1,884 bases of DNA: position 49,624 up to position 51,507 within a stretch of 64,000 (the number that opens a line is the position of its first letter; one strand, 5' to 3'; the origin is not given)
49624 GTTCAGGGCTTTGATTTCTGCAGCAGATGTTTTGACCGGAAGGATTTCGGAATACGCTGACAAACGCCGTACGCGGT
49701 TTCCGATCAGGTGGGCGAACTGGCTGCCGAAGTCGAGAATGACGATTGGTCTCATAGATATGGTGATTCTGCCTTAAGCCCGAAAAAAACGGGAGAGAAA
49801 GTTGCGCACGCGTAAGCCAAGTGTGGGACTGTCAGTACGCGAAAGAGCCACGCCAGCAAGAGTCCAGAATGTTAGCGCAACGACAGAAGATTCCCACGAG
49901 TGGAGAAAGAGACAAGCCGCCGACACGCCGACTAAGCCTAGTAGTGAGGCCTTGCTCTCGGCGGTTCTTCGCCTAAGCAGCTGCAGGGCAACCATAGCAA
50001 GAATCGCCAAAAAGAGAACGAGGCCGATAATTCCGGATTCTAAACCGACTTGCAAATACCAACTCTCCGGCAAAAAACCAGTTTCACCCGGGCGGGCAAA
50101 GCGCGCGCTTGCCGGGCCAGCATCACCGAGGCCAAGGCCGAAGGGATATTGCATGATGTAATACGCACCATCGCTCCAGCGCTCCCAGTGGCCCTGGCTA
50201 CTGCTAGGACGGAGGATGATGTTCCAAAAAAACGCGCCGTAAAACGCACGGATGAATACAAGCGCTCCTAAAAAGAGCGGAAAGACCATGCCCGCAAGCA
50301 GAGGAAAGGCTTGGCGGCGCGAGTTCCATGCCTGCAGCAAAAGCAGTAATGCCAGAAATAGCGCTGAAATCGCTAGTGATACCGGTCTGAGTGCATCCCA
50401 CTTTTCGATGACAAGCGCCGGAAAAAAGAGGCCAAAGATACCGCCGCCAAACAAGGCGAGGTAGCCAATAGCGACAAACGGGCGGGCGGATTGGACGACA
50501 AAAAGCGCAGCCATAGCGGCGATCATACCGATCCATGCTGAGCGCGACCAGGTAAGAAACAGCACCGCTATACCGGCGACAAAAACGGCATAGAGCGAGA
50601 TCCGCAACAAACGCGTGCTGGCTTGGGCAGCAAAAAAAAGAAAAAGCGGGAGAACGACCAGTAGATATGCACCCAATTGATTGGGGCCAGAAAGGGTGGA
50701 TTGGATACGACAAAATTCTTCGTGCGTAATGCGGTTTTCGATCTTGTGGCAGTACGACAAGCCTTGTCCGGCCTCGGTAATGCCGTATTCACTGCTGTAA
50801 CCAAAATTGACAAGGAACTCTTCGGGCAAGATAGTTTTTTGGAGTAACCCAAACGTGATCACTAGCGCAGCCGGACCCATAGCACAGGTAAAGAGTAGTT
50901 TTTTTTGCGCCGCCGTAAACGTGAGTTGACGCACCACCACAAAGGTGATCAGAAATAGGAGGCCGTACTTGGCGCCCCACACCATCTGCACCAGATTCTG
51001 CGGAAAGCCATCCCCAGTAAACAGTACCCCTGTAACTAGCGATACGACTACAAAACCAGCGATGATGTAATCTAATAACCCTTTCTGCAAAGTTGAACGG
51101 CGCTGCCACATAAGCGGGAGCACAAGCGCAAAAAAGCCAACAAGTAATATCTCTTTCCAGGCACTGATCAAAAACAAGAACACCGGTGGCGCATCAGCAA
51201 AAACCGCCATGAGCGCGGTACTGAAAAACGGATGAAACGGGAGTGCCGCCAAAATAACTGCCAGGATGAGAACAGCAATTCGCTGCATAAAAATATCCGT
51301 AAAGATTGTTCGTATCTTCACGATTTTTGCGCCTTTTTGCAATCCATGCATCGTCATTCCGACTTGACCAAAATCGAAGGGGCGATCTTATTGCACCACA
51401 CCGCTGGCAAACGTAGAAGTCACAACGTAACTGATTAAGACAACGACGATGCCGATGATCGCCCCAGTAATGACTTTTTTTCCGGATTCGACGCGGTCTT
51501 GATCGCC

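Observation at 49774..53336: Two adjacent tri-modular pilin-like proteins followed by a Wzy_C (pilin O-glycosylase / O-antigen ligase family) gene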

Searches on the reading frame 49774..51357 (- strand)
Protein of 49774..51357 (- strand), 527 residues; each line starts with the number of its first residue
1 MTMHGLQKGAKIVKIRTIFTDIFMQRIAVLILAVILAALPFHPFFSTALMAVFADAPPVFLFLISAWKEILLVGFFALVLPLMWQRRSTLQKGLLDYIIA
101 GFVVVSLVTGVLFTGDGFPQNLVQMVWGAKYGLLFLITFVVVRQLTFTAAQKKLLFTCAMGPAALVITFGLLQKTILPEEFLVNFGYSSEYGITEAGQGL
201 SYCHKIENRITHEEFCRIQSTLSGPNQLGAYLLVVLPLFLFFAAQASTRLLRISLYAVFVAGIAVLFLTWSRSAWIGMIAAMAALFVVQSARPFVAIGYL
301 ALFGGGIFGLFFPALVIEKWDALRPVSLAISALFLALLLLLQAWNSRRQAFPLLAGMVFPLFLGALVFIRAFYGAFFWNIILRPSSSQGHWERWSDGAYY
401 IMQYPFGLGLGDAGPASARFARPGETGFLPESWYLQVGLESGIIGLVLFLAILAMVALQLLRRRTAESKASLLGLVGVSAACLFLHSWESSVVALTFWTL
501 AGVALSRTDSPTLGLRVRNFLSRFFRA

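Call 3: search_protein_families(library=pfam, proteins=[window:49774-51357:-], max_evalue=1)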
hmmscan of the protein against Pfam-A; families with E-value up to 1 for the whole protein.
window:49774-51357:- (527 aa): 2 families
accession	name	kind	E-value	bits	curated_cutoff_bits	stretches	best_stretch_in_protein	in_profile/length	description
PF04932.20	Wzy_C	-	4.2e-10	40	31.7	2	330-450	20-149/149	O-Antigen ligase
PF01757.29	Acyl_transf_3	-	0.0076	15.8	31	1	368-498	76-182/326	Acyltransferase domain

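Call 4: search_protein_families(library=ncbifam, proteins=[window:49774-51357:-], max_evalue=1)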
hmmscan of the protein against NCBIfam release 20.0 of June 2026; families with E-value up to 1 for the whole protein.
window:49774-51357:- (527 aa): 2 families
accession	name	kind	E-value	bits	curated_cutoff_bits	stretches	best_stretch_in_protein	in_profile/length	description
TIGR00947.1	2A73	equivalog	7.9e-09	35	366.4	1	213-289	159-235/425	IctB family putative bicarbonate transporter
TIGR03097.1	PEP_O_lig_1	hypoth_equivalog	2e-07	30.2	188.1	2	219-303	161-245/408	putative O-glycosylation ligase, exosortase A system-associated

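Call 36: search_solved_structures(query=window:49774-51357:-, max_evalue=1, show_alignments=1)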
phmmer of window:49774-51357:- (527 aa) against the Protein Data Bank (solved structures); distinct sequences matched with E-value up to 1: 0.

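Call 60: find_homologous_proteins(query=window:49774-51357:-, max_evalue=0.001)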
Query window:49774-51357:- (527 aa): 76 proteins with E <= 0.001 among 8000 candidates.
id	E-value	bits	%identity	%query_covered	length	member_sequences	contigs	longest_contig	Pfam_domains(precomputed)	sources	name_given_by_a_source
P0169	0.0e+0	1132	100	100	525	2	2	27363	PF04932.21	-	-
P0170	2.2e-207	708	65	95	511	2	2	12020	PF04932.21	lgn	-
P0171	4.6e-197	674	63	95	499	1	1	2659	PF04932.21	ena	-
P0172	7.0e-196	670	68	86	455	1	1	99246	PF04932.21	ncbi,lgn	-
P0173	8.6e-169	581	54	95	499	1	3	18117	PF04932.21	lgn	-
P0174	8.4e-168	578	57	92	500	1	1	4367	PF04932.21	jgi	jgi:hypothetical protein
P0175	3.1e-166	572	56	92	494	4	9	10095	PF04932.21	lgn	-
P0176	5.8e-161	555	52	95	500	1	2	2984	PF04932.21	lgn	-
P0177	8.7e-160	551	54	90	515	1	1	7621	PF04932.21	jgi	jgi:NADH:ubiquinone oxidoreductase subunit 6 (subunit J)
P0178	3.2e-158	546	52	95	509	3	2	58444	PF04932.21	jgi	jgi:hypothetical protein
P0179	1.3e-157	544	53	95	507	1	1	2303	PF04932.21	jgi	-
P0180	1.1e-155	538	54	92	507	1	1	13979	PF04932.21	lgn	-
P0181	8.4e-155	535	53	95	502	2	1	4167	PF04932.21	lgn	-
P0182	2.6e-152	526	53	89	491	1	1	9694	PF04932.21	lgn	-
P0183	1.2e-149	518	53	92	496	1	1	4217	PF04932.21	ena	-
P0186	4.4e-143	496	49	95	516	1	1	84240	PF04932.21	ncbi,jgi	jgi:hypothetical protein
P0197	6.6e-89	317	39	93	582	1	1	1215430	-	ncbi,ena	-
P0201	4.1e-77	278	39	91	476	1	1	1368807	PF04932.21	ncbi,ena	-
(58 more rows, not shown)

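Call 61: find_encoding_contigs(protein=P0186, flank=8000, max_places=1)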
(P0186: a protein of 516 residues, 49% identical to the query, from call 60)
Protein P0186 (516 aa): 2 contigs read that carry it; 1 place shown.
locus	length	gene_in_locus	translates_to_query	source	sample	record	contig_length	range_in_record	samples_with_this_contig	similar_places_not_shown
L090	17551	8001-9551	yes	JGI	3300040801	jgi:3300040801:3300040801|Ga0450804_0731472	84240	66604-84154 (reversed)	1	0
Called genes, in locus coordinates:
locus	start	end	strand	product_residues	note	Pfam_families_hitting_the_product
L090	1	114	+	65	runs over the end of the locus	?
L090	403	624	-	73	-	PF10101:DUF2339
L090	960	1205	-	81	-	-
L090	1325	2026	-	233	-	PF01027:Bax1-I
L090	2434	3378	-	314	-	PF00316:FBPase, PF18913:FBPase_C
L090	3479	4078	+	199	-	-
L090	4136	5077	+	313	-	PF13476:AAA_23 (weak), PF01745:IPT (weak), PF01715:IPPT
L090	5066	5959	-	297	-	PF00781:DAGK_cat (weak), PF01513:NAD_kinase, PF20143:NAD_kinase_C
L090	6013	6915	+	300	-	PF18895:T4SS_pilin (weak)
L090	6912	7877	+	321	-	PF18895:T4SS_pilin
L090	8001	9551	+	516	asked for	PF04932:Wzy_C (weak)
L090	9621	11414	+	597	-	PF00117:GATase, PF07722:Peptidase_C26, PF02540:NAD_synthase (weak), PF00958:GMP_synt_C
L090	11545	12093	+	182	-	PF04542:Sigma70_r2, PF08281:Sigma70_r4_2, PF04545:Sigma70_r4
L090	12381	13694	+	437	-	PF01225:Mur_ligase, PF08245:Mur_ligase_M, PF02875:Mur_ligase_C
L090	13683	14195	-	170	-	PF01965:DJ-1_PfpI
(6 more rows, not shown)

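Call 62: find_encoding_contigs(protein=P0197, flank=8000, max_places=1)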
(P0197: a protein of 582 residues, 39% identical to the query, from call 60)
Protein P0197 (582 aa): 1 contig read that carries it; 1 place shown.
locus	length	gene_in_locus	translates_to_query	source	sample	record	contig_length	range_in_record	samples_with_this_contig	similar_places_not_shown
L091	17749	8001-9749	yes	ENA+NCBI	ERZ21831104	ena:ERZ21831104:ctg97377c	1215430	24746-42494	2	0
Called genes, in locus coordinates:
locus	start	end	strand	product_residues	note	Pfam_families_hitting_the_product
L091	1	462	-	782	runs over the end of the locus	PF00929:RNase_T, PF13482:RNase_H_2 (weak)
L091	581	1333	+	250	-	PF12679:ABC2_membrane_2, PF26999:ABC-2_memb_rel (faint)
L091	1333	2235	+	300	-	-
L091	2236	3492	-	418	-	PF01136:Peptidase_U32, PF16325:Peptidase_U32_C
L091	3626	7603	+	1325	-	PF10989:DUF2808 (faint)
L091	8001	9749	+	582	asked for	-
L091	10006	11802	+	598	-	PF00117:GATase, PF02540:NAD_synthase (weak), PF00958:GMP_synt_C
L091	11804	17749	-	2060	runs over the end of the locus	PF13948:DUF4215 (weak), PF11485:STK_08120-like (faint), PF26182:Ig_NUP210_5th (faint)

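Call 63: find_encoding_contigs(protein=P0201, flank=8000, max_places=1)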
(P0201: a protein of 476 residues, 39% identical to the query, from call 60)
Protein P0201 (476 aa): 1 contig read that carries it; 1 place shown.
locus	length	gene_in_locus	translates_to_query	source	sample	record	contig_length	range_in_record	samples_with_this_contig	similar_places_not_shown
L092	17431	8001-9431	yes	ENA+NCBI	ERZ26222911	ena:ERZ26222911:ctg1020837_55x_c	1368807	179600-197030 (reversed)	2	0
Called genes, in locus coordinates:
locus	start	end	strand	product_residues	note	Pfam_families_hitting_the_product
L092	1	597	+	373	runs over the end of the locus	-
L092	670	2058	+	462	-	-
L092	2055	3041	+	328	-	PF10977:DUF2797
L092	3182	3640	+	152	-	PF01327:Pep_deformylase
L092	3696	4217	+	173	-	PF00085:Thioredoxin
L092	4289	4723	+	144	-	-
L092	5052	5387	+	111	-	PF00825:Ribonuclease_P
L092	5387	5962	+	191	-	PF00117:GATase, PF07722:Peptidase_C26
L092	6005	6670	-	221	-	-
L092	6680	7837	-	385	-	PF00041:fn3 (weak)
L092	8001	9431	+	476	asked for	PF04932:Wzy_C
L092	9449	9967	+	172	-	-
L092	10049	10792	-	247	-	PF02540:NAD_synthase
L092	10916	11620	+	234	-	-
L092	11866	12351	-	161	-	PF00072:Response_reg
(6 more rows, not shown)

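Call 88: search_solved_structures(query=A6, max_evalue=10, show_alignments=2)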
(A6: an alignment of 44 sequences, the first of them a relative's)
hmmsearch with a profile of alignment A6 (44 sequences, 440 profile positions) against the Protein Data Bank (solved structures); distinct sequences matched with E-value up to 10: 1.
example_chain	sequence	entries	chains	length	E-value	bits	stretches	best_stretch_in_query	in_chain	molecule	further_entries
7tpg_B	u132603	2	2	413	0.0008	21.5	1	212-407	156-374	Putative cell surface polysaccharide polymerase/ligase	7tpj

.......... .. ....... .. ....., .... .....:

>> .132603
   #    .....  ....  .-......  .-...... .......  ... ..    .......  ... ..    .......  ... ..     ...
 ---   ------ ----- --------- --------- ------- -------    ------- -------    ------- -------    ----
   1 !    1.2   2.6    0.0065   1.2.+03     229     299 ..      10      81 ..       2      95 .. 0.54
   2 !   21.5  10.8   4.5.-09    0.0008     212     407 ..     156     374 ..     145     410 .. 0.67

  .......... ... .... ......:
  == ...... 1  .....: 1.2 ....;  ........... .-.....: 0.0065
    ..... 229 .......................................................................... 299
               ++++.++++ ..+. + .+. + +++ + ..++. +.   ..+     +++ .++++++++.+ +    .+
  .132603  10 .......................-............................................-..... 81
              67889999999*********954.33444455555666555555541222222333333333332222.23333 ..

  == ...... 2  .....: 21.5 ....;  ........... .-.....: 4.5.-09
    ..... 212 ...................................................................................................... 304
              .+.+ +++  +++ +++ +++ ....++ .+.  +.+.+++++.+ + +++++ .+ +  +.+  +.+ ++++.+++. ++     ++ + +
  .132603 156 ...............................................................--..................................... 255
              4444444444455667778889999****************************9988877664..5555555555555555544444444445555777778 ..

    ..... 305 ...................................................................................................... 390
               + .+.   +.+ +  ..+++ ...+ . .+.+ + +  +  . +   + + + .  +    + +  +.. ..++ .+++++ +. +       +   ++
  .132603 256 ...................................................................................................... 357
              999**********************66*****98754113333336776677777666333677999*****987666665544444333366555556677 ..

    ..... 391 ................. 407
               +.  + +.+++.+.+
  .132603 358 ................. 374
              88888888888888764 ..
